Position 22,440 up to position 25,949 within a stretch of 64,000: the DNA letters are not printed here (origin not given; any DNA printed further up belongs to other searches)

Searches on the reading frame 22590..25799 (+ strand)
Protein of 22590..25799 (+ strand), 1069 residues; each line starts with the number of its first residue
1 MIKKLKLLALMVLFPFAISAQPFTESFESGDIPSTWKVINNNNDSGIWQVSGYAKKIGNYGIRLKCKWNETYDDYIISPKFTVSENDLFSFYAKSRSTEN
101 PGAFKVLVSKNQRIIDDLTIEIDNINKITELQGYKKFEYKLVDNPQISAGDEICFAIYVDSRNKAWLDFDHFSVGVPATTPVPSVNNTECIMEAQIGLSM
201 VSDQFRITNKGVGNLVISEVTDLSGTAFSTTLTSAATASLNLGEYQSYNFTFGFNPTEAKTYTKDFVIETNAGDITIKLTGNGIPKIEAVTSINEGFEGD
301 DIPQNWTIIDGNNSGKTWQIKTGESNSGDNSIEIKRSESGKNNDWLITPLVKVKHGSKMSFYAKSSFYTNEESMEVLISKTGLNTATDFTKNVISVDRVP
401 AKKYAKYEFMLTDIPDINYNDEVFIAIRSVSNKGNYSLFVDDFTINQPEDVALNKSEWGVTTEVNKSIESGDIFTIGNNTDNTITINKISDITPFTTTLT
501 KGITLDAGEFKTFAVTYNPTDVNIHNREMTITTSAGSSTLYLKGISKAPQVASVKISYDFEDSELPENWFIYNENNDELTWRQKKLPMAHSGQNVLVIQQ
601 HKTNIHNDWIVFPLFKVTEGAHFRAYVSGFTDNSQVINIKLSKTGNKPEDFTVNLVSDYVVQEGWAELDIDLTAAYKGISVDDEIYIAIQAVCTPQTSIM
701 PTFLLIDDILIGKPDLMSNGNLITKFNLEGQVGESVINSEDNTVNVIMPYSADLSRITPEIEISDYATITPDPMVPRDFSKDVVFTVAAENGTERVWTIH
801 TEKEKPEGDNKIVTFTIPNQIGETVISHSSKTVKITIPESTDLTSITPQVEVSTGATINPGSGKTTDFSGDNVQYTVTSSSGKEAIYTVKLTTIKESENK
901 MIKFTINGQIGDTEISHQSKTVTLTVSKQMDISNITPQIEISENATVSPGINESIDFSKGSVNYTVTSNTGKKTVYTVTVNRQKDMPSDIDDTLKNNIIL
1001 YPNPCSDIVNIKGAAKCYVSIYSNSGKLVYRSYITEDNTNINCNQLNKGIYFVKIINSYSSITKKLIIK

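Call 49: search_protein_families(library=pfam, proteins=[window:22590-25799:+], max_evalue=0.00001)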
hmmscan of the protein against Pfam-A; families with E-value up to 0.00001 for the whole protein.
window:22590-25799:+ (1069 aa): 5 families
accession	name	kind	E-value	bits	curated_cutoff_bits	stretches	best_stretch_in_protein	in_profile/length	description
PF16410.10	DUF5018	-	2.6e-26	92.8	38.2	3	718-800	131-212/352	Domain of unknown function (DUF5018)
PF07675.18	Cleaved_Adhesin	-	5e-21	75.8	21.4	2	291-394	2-114/174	Cleaved Adhesin Domain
PF18962.6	Por_Secre_tail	-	7.3e-14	52.3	27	1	1000-1068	1-75/75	Secretion system C-terminal sorting domain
PF22243.2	DUF5018-rel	-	1.4e-10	41.7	28.1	0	754-799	64-114/115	DUF5018-related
PF22544.2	HYDIN_VesB_CFA65-like_Ig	-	2.6e-06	28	25.5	0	201-281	21-99/100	HYDIN/CFA65/VesB-like, Ig-like domain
